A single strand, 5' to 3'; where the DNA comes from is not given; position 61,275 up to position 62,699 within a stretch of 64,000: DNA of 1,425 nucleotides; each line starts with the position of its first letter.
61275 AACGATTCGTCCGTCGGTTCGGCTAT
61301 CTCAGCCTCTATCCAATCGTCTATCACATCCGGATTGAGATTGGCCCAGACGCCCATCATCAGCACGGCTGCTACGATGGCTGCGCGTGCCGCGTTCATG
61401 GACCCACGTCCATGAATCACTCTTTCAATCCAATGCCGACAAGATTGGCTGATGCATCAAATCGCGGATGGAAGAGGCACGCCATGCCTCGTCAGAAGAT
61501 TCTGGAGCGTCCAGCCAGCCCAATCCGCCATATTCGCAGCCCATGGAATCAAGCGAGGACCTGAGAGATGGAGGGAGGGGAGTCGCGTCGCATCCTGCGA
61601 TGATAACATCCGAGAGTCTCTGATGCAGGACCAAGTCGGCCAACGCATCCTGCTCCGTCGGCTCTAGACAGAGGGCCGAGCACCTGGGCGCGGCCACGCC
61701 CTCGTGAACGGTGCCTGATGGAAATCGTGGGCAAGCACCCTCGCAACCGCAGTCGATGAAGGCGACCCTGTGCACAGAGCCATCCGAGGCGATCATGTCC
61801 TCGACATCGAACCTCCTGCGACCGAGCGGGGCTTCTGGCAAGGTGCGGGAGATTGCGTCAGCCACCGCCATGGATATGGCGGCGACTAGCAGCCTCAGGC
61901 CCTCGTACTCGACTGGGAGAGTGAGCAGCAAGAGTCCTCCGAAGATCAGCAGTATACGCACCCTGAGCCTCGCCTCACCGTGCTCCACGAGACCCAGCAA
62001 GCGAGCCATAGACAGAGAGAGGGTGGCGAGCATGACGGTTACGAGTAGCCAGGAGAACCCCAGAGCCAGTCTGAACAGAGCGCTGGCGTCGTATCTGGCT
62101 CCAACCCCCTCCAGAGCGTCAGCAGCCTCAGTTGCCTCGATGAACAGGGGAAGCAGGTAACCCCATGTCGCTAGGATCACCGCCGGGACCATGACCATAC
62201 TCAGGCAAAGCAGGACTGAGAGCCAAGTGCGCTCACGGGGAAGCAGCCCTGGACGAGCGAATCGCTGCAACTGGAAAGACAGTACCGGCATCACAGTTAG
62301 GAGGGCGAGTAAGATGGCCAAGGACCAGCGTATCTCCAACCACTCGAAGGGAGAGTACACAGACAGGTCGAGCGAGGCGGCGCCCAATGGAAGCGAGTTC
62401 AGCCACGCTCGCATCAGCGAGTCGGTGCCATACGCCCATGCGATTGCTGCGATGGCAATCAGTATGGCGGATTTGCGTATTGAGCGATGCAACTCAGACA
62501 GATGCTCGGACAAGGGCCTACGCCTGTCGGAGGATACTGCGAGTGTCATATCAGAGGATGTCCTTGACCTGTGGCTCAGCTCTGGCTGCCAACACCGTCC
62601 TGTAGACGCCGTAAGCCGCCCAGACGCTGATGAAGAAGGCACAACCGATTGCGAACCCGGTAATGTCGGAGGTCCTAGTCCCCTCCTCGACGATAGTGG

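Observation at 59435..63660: Minus-strand operon: secreted Cys-containing protein, TatC with a cysteine-rich C-terminal domain, and M6-like metallopeptidase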

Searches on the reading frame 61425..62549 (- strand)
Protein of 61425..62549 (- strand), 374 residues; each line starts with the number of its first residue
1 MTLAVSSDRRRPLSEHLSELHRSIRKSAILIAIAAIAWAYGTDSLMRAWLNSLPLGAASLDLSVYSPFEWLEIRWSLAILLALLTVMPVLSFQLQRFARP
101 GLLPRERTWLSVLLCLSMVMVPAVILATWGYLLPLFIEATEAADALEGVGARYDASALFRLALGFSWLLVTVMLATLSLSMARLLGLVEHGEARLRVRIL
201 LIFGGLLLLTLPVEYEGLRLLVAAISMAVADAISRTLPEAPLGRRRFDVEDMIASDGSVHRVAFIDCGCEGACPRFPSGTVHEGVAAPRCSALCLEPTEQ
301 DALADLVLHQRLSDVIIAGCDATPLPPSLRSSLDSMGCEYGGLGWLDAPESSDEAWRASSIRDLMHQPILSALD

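Call 3: search_protein_families(library=pfam, proteins=[window:61425-62549:-], max_evalue=0.01)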
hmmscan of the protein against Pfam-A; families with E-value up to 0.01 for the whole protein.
window:61425-62549:- (374 aa): 1 family
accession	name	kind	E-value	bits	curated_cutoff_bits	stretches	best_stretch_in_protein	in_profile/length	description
PF00902.23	TatC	-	7.3e-16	59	25.1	1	15-200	1-183/208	Sec-independent protein translocase protein (TatC)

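Call 4: search_protein_families(library=ncbifam, proteins=[window:61425-62549:-], max_evalue=0.01)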
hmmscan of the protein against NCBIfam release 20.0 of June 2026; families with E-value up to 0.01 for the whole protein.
window:61425-62549:- (374 aa): 3 families
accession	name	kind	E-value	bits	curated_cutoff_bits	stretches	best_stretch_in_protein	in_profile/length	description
TIGR00945.1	tatC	equivalog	2.1e-12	47.4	132.7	1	13-138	1-124/215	twin-arginine translocase subunit TatC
TIGR01912.1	TatC-Arch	equivalog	2.1e-09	37.4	192.6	1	24-165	13-156/234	Sec-independent protein translocase TatC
NF008174.0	PRK10921.1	equivalog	2.4e-05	24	432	1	7-124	3-121/258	Sec-independent protein translocase subunit TatC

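Call 7: find_homologous_proteins(query=window:61425-62549:-, max_evalue=0.001)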
Query window:61425-62549:- (374 aa): 34 proteins with E <= 0.001 among 8000 candidates.
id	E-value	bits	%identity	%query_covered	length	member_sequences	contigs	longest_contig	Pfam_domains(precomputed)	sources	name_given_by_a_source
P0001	1.4e-232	790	99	99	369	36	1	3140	PF00902.24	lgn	-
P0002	9.1e-186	636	77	100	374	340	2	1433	PF00902.24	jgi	-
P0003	1.1e-180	619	75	100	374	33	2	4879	PF00902.24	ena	-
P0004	3.5e-154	532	64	100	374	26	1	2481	PF00902.24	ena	-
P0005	1.4e-153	530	63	99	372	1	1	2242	PF00902.24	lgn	-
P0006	2.9e-153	529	62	99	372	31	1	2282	PF00902.24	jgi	-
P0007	4.6e-153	528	64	100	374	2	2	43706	PF00902.24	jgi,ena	-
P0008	6.6e-153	528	63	100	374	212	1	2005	PF00902.24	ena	-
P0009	1.3e-152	527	61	99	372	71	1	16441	PF00902.24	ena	-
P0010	1.3e-152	527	63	100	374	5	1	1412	PF00902.24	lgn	-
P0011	6.9e-150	518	62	100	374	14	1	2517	PF00902.24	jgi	-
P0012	1.7e-149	516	63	99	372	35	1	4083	PF00902.24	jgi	-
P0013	4.7e-149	515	62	99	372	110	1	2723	PF00902.24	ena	-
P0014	3.3e-148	512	60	100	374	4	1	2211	PF00902.24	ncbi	-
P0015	2.1e-147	509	61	98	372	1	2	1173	PF00902.24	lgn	-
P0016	2.9e-147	509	61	100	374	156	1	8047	PF00902.24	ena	-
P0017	3.3e-146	506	62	99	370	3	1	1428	PF00902.24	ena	-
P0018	1.1e-127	445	52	98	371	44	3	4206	PF00902.24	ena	-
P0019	3.3e-125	436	51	94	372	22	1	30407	PF00902.24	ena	-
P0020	5.6e-124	432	54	98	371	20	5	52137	PF00902.24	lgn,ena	-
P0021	5.8e-124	432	60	84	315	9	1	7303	PF00902.24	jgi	-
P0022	3.4e-121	423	51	95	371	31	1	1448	PF00902.24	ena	-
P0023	9.4e-119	415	50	98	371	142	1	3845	PF00902.24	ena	-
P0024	1.4e-106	375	47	95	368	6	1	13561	PF00902.24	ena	-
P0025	1.7e-106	375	47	94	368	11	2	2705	PF00902.24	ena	-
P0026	6.9e-103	363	63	71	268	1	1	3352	PF00902.24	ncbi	-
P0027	2.7e-99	351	43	98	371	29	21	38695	PF00902.24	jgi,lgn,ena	-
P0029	6.1e-97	343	66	65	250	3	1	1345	PF00902.24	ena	-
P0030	1.3e-87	313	65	59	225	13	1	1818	PF00902.24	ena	-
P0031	1.2e-83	300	42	98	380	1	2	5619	PF00902.24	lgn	-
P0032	4.9e-83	298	64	57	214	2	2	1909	PF00902.24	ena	-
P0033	1.5e-78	283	65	55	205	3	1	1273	PF00902.24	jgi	-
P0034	3.1e-46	177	32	93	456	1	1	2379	PF00902.24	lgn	-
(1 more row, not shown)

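Call 13: find_encoding_contigs(protein=P0020, flank=8000, max_places=3)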
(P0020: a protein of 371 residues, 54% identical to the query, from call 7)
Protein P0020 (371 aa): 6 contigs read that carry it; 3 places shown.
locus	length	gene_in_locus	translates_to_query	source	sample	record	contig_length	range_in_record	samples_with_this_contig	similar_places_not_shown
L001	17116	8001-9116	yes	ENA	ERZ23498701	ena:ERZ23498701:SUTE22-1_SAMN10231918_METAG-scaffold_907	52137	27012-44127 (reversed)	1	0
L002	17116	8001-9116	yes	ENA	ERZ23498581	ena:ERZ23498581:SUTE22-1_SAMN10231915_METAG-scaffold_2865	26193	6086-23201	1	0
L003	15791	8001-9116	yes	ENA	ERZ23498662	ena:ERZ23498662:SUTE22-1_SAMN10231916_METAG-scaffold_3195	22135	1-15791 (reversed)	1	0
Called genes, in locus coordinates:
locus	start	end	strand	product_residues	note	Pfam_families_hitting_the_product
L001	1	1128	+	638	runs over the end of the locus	PF17214:KH_TffA, PF00753:Lactamase_B, PF16661:Lactamase_B_6, PF23023:Anti-Pycsar_Apyc1, PF12706:Lactamase_B_2, PF10996:Beta-Casp, PF07521:RMMBL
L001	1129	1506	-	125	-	-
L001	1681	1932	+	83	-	-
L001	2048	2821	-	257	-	PF00293:NUDIX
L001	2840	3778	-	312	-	PF00056:Ldh_1_N, PF02866:Ldh_1_C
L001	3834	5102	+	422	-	PF05222:AlaDh_PNT_N, PF01262:AlaDh_PNT_C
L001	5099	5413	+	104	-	PF12769:PNTB_4TM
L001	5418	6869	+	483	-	PF02233:PNTB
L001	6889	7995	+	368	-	-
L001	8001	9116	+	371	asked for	PF00902:TatC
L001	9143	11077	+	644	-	PF05547:Peptidase_M6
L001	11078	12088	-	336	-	PF01974:tRNA_int_endo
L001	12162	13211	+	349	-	PF00294:PfkB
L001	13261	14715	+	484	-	-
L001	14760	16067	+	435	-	PF05195:AMP_N, PF00557:Peptidase_M24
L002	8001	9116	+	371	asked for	PF00902:TatC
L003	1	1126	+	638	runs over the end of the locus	PF17214:KH_TffA, PF00753:Lactamase_B, PF16661:Lactamase_B_6, PF23023:Anti-Pycsar_Apyc1, PF12706:Lactamase_B_2, PF10996:Beta-Casp, PF07521:RMMBL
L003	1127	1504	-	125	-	-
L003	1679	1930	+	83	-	-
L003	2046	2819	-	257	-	PF00293:NUDIX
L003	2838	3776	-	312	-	PF00056:Ldh_1_N, PF02866:Ldh_1_C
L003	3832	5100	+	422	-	PF05222:AlaDh_PNT_N, PF01262:AlaDh_PNT_C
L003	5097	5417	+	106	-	PF12769:PNTB_4TM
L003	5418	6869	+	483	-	PF02233:PNTB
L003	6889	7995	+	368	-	-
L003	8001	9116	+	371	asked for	PF00902:TatC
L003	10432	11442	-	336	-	PF01974:tRNA_int_endo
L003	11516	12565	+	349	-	PF00294:PfkB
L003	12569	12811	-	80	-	-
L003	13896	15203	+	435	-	PF05195:AMP_N, PF00557:Peptidase_M24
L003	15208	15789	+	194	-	?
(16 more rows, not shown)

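Call 14: find_encoding_contigs(protein=P0027, flank=8000, max_places=3)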
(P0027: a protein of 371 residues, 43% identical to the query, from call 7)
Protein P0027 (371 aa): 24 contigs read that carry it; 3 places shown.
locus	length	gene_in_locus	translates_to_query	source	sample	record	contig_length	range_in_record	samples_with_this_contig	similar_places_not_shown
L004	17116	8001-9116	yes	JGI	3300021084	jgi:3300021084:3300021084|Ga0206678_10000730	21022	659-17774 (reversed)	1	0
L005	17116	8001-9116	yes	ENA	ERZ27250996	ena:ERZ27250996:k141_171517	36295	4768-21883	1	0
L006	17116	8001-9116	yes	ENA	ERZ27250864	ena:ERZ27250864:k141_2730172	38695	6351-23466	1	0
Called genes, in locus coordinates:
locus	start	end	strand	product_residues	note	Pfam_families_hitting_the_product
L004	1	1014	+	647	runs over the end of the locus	PF17214:KH_TffA (weak), PF00753:Lactamase_B, PF23023:Anti-Pycsar_Apyc1 (weak), PF12706:Lactamase_B_2, PF16661:Lactamase_B_6, PF10996:Beta-Casp, PF07521:RMMBL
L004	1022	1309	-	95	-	-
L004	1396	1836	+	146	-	-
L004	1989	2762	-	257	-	PF00293:NUDIX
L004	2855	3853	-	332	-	PF00056:Ldh_1_N, PF02866:Ldh_1_C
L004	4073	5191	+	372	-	PF05222:AlaDh_PNT_N, PF01262:AlaDh_PNT_C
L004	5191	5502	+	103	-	PF12769:PNTB_4TM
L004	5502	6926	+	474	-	PF02233:PNTB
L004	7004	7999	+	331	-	-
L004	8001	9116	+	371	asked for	PF00902:TatC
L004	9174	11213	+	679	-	PF05547:Peptidase_M6 (weak)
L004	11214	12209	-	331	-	PF01974:tRNA_int_endo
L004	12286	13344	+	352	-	PF00294:PfkB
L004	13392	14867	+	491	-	-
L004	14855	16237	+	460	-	PF05195:AMP_N, PF00557:Peptidase_M24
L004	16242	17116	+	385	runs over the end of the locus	PF04055:Radical_SAM, PF19288:CofH_C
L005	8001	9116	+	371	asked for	PF00902:TatC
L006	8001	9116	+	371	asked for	PF00902:TatC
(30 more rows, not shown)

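Call 16: find_encoding_contigs(protein=P0034, flank=8000, max_places=3)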
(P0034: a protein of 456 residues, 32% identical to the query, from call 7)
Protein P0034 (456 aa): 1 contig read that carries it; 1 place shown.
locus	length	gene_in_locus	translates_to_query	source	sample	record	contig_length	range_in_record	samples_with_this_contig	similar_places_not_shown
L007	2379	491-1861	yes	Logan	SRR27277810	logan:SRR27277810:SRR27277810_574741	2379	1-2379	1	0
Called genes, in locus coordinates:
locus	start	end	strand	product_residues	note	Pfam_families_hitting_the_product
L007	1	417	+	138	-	?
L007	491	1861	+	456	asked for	PF00902:TatC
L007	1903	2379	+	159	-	?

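Call 17: find_encoding_contigs(protein=P0031, flank=8000, max_places=3)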
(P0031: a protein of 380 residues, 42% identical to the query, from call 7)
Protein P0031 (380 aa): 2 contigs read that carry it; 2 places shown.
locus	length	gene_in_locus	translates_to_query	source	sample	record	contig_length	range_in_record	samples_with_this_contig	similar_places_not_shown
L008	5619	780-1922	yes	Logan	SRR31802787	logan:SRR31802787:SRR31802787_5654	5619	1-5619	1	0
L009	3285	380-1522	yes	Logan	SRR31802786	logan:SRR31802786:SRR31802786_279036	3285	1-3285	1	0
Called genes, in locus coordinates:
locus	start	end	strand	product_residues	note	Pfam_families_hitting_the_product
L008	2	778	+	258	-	?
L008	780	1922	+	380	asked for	PF00902:TatC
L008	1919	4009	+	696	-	PF05547:Peptidase_M6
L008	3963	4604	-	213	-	PF02586:SRAP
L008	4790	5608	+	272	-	-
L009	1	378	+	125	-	?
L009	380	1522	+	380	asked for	PF00902:TatC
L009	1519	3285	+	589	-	?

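Call 21: predict_structure(alignment_id=A1)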
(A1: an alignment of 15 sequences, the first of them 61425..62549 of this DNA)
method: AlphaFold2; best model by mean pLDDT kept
length: 374 residues; sequences in the alignment: 15
mean_pLDDT: 77.1   pTM: 0.69
mean pLDDT of the five models: 77.1, 74.8, 74.6, 65.4, 62.7
residues with pLDDT >= 90: 20; 70-90: 272; 50-70: 68; < 50: 14
segments of 3 or more residues with pLDDT < 50: 1-8, 370-374
pLDDT, mean of each block of 10 residues (from residue 1): 41 74 88 91 83 62 66 87 88 77 75 86 88 81 66 74 87 87 72 78 88 81 90 81 75 81 77 58 76 79 81 80 77 85 74 77 58 39
secondary structure, 60 per line:
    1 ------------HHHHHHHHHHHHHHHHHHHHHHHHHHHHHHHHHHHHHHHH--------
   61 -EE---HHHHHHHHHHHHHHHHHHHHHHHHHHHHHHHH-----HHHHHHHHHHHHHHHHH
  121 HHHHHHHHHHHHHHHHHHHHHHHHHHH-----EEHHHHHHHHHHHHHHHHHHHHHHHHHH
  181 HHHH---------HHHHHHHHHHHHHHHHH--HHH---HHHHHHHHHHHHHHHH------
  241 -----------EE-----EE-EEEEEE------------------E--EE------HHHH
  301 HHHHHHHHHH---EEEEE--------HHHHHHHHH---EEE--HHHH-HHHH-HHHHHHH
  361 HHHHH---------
elements in order: H13-52 H67-98 H104-147 H155-184 H194-210 H219-234 E262-267 H297-310 E314-318 H327-335 E339-341 H344-347 H349-352 H354-365

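Call 48: find_related_loci(query=A1, collection=genome_contigs, flank=6000)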
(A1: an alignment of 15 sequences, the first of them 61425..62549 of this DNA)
Query A1 (374 aa) in genome_contigs; peptide patterns used: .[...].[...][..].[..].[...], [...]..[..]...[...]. (x = any residue, [..] = any of these).
98 stretches matched a pattern; 66 encode a relative of the query (tblastn E <= 1e-3); 65 distinct loci.
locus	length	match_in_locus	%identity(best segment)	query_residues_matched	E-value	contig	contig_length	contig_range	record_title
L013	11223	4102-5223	79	1-374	0e+0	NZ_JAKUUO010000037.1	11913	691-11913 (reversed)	MAG: Candidatus Thalassarchaeum betae isolate ALOHA_A2.5_135 A2.5-Thalassarchaeum-4_37, whole genome shotgun sequence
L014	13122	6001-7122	62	1-374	7e-156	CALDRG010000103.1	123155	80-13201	MAG TPA_asm: uncultured euryarchaeote isolate ERR599125_bin.45_CONCOCT_v1.1_MAG genome assembly, contig: ERZ841701.5, wh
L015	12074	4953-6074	62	1-374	8e-156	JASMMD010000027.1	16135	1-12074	MAG: Candidatus Thalassarchaeum sp. isolate Arabian9_MAG_56 NODE_27_length_16135_cov_19.540291, whole genome shotgun seq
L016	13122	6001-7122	61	1-374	6e-155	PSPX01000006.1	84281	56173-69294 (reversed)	MAG: Methanobacteriota archaeon isolate Guaymas_22 scaffold_608, whole genome shotgun sequence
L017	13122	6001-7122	63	1-374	4e-150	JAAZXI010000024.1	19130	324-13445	MAG: Methanobacteriota archaeon isolate bin122s NODE_24_length_19130_cov_3.625740, whole genome shotgun sequence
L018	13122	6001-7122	62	1-374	1e-149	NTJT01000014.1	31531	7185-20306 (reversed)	MAG: Marine Group II euryarchaeote MED-G34 EUII-MED-G34-C14, whole genome shotgun sequence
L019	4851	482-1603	61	1-374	6e-145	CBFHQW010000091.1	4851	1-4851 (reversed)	MAG: Candidatus Thalassarchaeum sp. isolate AGTU_8_bin_52_permissive genome assembly, contig: AGTU_8_bin_52_permissive_c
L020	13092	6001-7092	53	10-374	3e-129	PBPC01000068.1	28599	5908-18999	MAG: Gemmatimonadetes bacterium isolate RS373 TaraRedSea_contig_142925, whole genome shotgun sequence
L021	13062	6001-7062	51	7-361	1e-125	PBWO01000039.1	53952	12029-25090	MAG: Methanobacteriota archaeon isolate RS814 TaraRedSea_contig_10112, whole genome shotgun sequence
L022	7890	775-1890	54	2-374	4e-125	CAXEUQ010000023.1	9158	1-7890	MAG TPA_asm: uncultured Candidatus Poseidoniales archaeon isolate ERR599032_concoct_73 genome assembly, contig: ERZ84053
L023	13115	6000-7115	54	2-374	4e-125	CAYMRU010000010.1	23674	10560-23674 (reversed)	MAG TPA_asm: uncultured Candidatus Poseidoniales archaeon isolate SRP077602_co11_569 genome assembly, contig: NODE_1933_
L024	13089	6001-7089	50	2-369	2e-123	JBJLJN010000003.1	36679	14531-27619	MAG: Candidatus Thalassarchaeum sp. isolate LRMED-030 Thalassarchaeum-LRMED-030-C1552, whole genome shotgun sequence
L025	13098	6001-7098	53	9-374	3e-122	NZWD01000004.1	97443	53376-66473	MAG: Methanobacteriota archaeon isolate NAT54 MHASMcontig_1381093, whole genome shotgun sequence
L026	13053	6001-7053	49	10-361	2e-119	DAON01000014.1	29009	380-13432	MAG TPA_asm: Euryarchaeota archaeon UBA220 UBA220_contig_24717, whole genome shotgun sequence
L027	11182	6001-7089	44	1-363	3e-112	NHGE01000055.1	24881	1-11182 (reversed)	MAG: Euryarchaeota archaeon TMED129 7643, whole genome shotgun sequence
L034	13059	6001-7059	51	9-361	2e-130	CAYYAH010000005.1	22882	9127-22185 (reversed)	MAG TPA_asm: uncultured Candidatus Poseidoniales archaeon isolate SRP077602_co4_684 genome assembly, contig: NODE_3736_l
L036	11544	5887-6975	37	1-363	6e-103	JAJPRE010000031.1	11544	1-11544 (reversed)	MAG: Candidatus Thalassarchaeaceae archaeon isolate MAG_46 20082D-01-04-S10-L004-001_3040, whole genome shotgun sequence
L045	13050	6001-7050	41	10-362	3e-92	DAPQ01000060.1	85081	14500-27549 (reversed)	MAG TPA_asm: Euryarchaeota archaeon UBA19 UBA19_contig_11198, whole genome shotgun sequence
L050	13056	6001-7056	37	13-363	2e-90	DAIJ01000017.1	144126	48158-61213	MAG TPA_asm: Euryarchaeota archaeon UBA23 UBA23_contig_359, whole genome shotgun sequence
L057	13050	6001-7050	40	15-367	1e-81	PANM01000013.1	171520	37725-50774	MAG: Methanobacteriota archaeon isolate SAT2681 94528, whole genome shotgun sequence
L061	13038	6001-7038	37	4-349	1e-65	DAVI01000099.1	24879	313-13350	MAG TPA_asm: Euryarchaeota archaeon UBA59 UBA59_contig_25482, whole genome shotgun sequence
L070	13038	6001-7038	32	6-352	1e-48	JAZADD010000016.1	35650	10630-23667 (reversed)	MAG: Thermoplasmatota archaeon isolate XB_MAG72 DB_MAG72_0016, whole genome shotgun sequence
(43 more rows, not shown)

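Call 54: list_cluster_members(proteins=[P0014, P0026, P0038])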
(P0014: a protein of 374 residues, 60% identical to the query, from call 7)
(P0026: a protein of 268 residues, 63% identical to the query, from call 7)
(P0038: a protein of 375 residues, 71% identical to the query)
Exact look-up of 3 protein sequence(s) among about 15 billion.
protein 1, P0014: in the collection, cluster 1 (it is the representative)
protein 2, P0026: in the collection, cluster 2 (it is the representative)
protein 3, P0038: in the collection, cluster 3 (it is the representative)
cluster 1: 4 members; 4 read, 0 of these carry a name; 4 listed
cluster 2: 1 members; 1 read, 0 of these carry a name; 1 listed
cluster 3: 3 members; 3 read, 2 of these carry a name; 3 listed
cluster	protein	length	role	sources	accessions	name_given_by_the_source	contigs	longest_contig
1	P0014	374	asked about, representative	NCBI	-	-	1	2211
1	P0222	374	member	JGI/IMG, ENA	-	-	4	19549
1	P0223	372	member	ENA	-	-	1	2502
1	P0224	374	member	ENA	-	-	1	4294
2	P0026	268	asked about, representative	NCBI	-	-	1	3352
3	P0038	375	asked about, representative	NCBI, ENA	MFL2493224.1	MAG: choice-of-anchor V domain-containing protein [Candidatus Thalassarchaeum sp.]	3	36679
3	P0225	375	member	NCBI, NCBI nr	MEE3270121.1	MAG: choice-of-anchor V domain-containing protein [Candidatus Thermoplasmatota archaeon] | choice-of-anchor V domain-containing protein [Candidatus Thermoplasmatota archaeon]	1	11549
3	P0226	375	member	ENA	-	-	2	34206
